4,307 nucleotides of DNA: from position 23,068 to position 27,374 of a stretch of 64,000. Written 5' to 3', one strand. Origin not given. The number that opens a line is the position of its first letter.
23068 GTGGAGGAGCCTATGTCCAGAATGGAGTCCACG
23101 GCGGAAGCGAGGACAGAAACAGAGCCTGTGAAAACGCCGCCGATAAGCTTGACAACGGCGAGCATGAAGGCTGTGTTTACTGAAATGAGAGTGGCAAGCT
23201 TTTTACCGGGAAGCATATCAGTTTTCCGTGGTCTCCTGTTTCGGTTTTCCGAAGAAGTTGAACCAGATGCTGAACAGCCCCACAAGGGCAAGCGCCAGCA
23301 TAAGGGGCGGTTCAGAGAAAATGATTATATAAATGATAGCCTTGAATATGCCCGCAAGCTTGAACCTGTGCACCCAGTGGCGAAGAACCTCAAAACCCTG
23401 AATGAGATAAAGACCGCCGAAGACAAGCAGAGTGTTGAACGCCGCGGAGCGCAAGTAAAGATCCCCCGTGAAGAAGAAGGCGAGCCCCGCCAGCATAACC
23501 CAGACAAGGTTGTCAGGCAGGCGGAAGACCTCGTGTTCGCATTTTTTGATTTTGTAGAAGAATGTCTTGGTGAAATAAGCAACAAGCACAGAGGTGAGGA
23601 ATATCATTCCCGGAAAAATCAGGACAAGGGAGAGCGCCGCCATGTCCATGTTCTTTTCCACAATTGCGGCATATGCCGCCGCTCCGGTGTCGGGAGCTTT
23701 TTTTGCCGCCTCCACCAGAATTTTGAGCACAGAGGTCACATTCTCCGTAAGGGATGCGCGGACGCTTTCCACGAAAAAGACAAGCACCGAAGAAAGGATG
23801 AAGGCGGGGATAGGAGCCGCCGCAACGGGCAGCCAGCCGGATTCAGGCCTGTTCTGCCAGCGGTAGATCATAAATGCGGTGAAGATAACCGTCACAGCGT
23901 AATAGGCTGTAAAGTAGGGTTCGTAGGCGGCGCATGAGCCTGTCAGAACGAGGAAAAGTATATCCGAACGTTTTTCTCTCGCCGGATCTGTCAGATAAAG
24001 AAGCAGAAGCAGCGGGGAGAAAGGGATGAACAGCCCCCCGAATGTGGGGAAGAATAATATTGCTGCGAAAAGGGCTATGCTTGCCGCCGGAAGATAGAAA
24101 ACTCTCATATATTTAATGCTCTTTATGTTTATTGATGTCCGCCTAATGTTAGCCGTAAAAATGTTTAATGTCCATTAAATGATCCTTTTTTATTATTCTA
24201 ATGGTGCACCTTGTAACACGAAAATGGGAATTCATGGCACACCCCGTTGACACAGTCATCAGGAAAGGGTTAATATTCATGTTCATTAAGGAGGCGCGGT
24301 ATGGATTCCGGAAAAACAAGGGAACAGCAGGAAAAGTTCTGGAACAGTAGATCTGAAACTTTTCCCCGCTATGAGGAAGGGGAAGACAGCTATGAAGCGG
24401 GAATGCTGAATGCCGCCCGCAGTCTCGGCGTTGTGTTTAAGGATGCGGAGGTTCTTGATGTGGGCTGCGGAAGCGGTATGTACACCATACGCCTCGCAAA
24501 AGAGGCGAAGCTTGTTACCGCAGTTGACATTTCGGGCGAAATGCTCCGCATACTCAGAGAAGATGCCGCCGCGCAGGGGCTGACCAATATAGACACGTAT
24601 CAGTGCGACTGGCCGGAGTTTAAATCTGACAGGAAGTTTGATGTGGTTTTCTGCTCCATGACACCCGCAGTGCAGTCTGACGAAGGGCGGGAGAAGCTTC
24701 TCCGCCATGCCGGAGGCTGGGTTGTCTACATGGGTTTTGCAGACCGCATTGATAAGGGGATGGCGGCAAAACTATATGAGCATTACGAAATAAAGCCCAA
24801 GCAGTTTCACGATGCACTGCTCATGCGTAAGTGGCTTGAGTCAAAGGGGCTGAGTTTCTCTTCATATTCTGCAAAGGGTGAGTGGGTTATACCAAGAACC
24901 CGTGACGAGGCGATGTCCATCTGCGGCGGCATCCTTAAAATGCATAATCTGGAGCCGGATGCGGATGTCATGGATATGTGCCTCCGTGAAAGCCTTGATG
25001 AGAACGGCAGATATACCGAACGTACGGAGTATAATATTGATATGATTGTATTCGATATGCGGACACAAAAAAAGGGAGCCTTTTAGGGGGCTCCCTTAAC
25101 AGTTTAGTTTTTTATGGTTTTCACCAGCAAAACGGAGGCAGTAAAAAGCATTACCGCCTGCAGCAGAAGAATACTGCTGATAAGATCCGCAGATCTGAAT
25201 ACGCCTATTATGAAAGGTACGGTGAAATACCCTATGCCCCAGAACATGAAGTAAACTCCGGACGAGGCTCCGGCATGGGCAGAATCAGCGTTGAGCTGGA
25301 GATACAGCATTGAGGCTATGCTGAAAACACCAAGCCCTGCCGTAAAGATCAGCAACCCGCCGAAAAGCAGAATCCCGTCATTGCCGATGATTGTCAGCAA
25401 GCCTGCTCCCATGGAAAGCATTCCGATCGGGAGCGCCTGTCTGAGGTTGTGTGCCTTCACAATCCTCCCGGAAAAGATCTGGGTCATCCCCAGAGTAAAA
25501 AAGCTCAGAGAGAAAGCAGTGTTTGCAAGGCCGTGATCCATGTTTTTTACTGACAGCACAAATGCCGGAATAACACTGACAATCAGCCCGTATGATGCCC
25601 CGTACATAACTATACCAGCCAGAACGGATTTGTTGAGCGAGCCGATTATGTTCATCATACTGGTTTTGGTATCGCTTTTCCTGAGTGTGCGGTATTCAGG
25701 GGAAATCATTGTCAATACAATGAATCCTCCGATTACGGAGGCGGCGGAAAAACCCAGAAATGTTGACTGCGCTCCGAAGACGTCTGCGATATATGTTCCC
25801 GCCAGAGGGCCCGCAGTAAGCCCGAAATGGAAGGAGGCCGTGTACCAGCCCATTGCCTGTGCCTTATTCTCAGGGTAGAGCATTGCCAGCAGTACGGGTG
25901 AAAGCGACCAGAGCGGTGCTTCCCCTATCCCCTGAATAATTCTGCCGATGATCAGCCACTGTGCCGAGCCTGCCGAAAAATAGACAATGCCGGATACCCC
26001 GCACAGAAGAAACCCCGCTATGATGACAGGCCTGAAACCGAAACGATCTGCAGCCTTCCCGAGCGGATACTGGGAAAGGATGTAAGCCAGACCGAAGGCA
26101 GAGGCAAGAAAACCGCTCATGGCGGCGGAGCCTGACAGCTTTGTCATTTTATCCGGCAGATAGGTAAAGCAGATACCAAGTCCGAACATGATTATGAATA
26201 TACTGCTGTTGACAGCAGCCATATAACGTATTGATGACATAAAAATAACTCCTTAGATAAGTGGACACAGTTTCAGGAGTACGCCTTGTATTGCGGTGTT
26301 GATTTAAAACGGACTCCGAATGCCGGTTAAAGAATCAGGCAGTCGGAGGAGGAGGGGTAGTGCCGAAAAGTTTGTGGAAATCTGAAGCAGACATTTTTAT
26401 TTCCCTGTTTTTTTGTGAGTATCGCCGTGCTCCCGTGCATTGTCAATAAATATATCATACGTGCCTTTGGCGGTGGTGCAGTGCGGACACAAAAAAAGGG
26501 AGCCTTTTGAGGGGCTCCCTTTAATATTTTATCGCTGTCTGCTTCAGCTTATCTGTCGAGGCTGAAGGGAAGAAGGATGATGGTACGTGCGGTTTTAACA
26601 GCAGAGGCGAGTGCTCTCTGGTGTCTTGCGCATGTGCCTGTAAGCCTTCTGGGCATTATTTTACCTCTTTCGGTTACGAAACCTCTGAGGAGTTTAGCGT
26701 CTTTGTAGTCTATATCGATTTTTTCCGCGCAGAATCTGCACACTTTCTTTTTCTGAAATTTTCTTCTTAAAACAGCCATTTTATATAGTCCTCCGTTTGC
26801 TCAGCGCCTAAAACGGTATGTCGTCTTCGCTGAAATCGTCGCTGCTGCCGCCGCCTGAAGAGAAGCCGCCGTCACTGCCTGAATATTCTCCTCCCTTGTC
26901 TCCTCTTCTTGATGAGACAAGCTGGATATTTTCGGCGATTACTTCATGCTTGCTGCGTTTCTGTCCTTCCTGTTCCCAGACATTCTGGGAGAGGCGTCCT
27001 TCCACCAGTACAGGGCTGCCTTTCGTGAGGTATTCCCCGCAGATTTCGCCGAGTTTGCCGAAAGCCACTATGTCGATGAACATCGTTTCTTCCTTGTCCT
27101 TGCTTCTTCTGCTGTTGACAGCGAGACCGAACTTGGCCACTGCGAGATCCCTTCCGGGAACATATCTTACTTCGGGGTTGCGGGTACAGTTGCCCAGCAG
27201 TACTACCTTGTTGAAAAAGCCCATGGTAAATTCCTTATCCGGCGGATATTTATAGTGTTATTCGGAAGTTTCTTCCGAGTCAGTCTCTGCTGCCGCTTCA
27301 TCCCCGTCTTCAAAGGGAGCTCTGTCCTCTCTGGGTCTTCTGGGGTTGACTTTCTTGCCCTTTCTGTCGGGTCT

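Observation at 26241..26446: Polyproline leader peptide with ermC-like alternative pairings upstream of the MFS exporter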

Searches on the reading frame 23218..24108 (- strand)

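Call 6: search_protein_families(library=ncbifam, proteins=[window:23218-24108:-])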
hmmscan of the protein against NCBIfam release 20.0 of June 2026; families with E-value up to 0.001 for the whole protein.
window:23218-24108:- (296 aa): 0 families

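Call 7: search_protein_families(library=pfam, proteins=[window:23218-24108:-])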
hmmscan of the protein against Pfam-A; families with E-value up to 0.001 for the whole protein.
window:23218-24108:- (296 aa): 1 family
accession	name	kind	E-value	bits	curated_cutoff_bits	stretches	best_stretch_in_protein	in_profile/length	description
PF09991.14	DUF2232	-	2.2e-17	63.6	27.8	1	9-279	2-288/290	Predicted membrane protein (DUF2232)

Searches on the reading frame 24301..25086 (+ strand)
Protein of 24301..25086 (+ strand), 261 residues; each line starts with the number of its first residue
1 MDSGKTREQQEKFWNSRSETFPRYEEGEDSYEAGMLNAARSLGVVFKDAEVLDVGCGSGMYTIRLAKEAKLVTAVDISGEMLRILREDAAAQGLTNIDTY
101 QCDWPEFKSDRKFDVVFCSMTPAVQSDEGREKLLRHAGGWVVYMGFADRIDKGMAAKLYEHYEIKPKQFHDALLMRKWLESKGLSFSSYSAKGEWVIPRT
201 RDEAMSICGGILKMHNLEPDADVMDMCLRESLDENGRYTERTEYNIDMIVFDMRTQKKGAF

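Call 6: search_protein_families(library=ncbifam, proteins=[window:24301-25086:+])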
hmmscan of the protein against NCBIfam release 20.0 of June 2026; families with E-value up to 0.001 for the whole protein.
window:24301-25086:+ (261 aa): 55 families (the best 25 are shown)
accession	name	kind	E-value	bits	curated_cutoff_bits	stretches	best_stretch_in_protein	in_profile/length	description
NF041820.1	daptide_MTase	equivalog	1.1e-14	54.5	175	1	35-136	29-129/243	daptide-type RiPP biosynthesis methyltransferase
NF043040.1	corrin_prot_MT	hypoth_equivalog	4.2e-14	52.5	180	1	46-136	40-134/216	corrinoid protein-associated methyltransferase CpaM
TIGR02021.1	BchM-ChlM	equivalog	4.8e-11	42.5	158.9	1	46-118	53-124/218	magnesium protoporphyrin IX methyltransferase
TIGR01983.1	UbiG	equivalog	5.5e-11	42.2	102.95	1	46-119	48-123/228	bifunctional 2-polyprenyl-6-hydroxyphenol methylase/3-demethylubiquinol 3-O-methyltransferase UbiG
NF011529.0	PRK14968.1-3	equivalog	9.5e-11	41.5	162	1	46-117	33-103/198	putative methyltransferase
TIGR02072.1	BioC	equivalog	1.7e-10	41.1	184.95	1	45-121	32-106/244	malonyl-ACP O-methyltransferase BioC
TIGR03534.1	RF_mod_PrmC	equivalog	1.9e-10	40.6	199.1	1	49-118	90-162/253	peptide chain release factor N(5)-glutamine methyltransferase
TIGR00537.1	hemK_rel_arch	hypoth_equivalog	3.7e-09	36.5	87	1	40-127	13-96/179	HemK2/MTQ2 family protein methyltransferase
TIGR02469.1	CbiT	equivalog_domain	2e-08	34.6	78.3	1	48-118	20-94/124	precorrin-6Y C5,15-methyltransferase (decarboxylating) subunit CbiT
NF001785.0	PRK00517.2-2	equivalog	5.6e-08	32.3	188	1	43-161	141-260/282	50S ribosomal protein L11 methyltransferase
TIGR00536.1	hemK_fam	subfamily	6.8e-08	31.9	115.5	1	49-116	116-186/286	HemK family protein methyltransferase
TIGR01934.1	MenG_MenH_UbiE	subfamily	1.7e-07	30.8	158.35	1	44-118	36-112/223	ubiquinone/menaquinone biosynthesis methyltransferase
NF041255.1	mycofact_MftM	equivalog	2.7e-07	30.2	200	1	47-108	139-199/289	mycofactocin oligosaccharide methyltransferase MftM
NF008405.0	PRK11207.1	equivalog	2.8e-07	30.2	218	1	45-120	28-103/198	tellurite resistance methyltransferase TehB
NF008992.0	PRK12335.1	equivalog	4.6e-07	29.3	303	1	46-118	121-192/289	SAM-dependent methyltransferase TehB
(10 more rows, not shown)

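Call 7: search_protein_families(library=pfam, proteins=[window:24301-25086:+])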
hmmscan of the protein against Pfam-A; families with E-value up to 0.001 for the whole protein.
window:24301-25086:+ (261 aa): 15 families
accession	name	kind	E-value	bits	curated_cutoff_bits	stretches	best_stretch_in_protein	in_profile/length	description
PF13649.12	Methyltransf_25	-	2.2e-17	63.9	27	1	51-137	1-89/97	Methyltransferase domain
PF13847.12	Methyltransf_31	-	6.1e-15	55.6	27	1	47-122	3-84/145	Methyltransferase domain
PF08241.18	Methyltransf_11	-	2.8e-11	44.3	21.2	1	52-121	1-69/95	Methyltransferase domain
PF08242.18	Methyltransf_12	-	2.8e-09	38.1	30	1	52-120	1-73/98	Methyltransferase domain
PF05175.20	MTS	-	1.9e-07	31.3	23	1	48-118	32-104/170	Methyltransferase small domain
PF13489.12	Methyltransf_23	-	2.3e-06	27.9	27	1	46-121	21-90/164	Methyltransferase domain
PF01209.24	Ubie_methyltran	-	4.1e-06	26.7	20.1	1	47-120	47-124/233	ubiE/COQ5 methyltransferase family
PF06325.19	PrmA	-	5.3e-06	26.6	22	1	46-119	160-233/296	Ribosomal protein L11 methyltransferase (PrmA)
PF00398.26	RrnaAD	-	9.4e-06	25.4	24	1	47-109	30-90/263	Ribosomal RNA adenine dimethylase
PF09445.16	Methyltransf_15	-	9.9e-06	25.7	22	1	51-120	4-79/165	RNA cap guanine-N2 methyltransferase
PF03848.20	TehB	-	1.2e-05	25.2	20.4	1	45-118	28-101/193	Tellurite resistance protein TehB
PF05401.17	NodS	-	2.2e-05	24.8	24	1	48-119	44-113/201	Nodulation protein S (NodS)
PF01728.25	FtsJ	-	4e-05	24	24.1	1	45-128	19-107/181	FtsJ-like methyltransferase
PF02527.21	GidB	-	0.00035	20.4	27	1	35-168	35-172/184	rRNA small subunit methyltransferase G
PF02353.26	CMAS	-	0.00052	19.9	27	1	50-116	65-131/273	Mycolic acid cyclopropane synthetase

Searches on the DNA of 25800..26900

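Call 5: search_rna_families(source=window, start=25800, end=26900, threshold=evalue, max_evalue=10)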
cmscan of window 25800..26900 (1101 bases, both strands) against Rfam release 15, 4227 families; matches with E-value up to 10: 5.
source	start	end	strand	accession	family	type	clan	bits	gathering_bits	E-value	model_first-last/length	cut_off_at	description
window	26487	26531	+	RF02907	patAB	Cis-reg; leader;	-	22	92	0.86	1-57/57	no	patAB leader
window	26490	26528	+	RF03483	MIR319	Gene; miRNA;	-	15.9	54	4.4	1-92/92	no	MIR319 microRNA precursor family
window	26399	26429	-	RF00522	PreQ1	Cis-reg; riboswitch;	-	14.6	39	6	1-45/45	no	PreQ1 (pre queuosine) riboswitch aptamer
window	25897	25939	-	RF03001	leuA-Halobacteria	Cis-reg;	-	13.6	47.9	6.7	1-53/53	no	leuA-Halobacteria RNA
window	26106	26219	-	RF01394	isrK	Gene; sRNA;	-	12.6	50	7.7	1-77/77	no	isrK Hfq binding RNA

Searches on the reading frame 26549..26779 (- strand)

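Call 6: search_protein_families(library=ncbifam, proteins=[window:26549-26779:-])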
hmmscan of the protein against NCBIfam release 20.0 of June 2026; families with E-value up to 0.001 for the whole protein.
window:26549-26779:- (76 aa): 1 family
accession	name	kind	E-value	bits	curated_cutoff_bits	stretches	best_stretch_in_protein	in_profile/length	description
TIGR00165.1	S18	equivalog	2.2e-28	98.3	38.75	1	8-72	2-67/70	30S ribosomal protein S18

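Call 7: search_protein_families(library=pfam, proteins=[window:26549-26779:-])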
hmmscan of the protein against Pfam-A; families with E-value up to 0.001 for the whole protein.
window:26549-26779:- (76 aa): 1 family
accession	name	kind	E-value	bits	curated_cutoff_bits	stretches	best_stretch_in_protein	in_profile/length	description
PF01084.26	Ribosomal_S18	-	4.9e-25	87.8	21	1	20-70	2-52/52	Ribosomal protein S18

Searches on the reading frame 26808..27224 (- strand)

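Call 6: search_protein_families(library=ncbifam, proteins=[window:26808-27224:-])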
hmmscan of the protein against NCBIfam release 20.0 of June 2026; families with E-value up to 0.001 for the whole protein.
window:26808-27224:- (138 aa): 18 families
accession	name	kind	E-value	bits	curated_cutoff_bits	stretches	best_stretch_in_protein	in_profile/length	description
TIGR00621.2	ssb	subfamily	6.9e-36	124.1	53.95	1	4-117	4-121/165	single-stranded DNA-binding protein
NF006297.0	PRK08486.1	equivalog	8.1e-31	107.6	212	1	4-109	2-111/182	single-stranded DNA-binding protein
NF005406.0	PRK06958.1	subfamily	1.2e-28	100.8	252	1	2-130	2-135/182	single-stranded DNA-binding protein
NF004357.0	PRK05733.1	subfamily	1.3e-22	80.7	241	1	4-112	5-120/172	single-stranded DNA-binding protein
NF006445.0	PRK08763.1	subfamily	3.1e-21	76.3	246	1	4-117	5-122/164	single-stranded DNA-binding protein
NF006533.0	PRK09010.1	subfamily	1.4e-20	74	260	1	5-112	7-122/177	single-stranded DNA-binding protein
NF005241.0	PRK06751.1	equivalog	1.7e-18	67.3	313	1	4-130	2-128/173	single-stranded DNA-binding protein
NF005580.0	PRK07275.1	subfamily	2.1e-18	67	254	1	4-131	2-140/162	single-stranded DNA-binding protein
NF010292.0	PRK13732.1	subfamily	3.8e-17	62.7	265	1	4-98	6-104/175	single-stranded DNA-binding protein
NF005579.0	PRK07274.1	equivalog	6.9e-16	58.1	169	1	4-107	2-106/131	single-stranded DNA-binding protein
NF005674.0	PRK07459.1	equivalog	7.5e-16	58.2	161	1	4-113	3-111/121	single-stranded DNA-binding protein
NF005851.0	PRK07772.1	subfamily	4.8e-13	49.7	194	1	7-101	7-107/191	single-stranded DNA-binding protein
NF005242.0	PRK06752.1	equivalog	1.4e-12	47.8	189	1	4-108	2-108/112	single-stranded DNA-binding protein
NF004972.0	PRK06341.1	equivalog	9.8e-12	45.2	254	1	2-126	3-140/166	single-stranded DNA-binding protein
NF005170.0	PRK06642.1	equivalog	1.3e-09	38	270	1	2-101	3-108/152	single-stranded DNA-binding protein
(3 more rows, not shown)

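Call 7: search_protein_families(library=pfam, proteins=[window:26808-27224:-])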
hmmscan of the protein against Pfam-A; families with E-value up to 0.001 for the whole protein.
window:26808-27224:- (138 aa): 1 family
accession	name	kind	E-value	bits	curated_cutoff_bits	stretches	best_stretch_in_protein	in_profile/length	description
PF00436.31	SSB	-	4.1e-29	101.1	26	1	4-102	1-103/104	Single-strand binding protein family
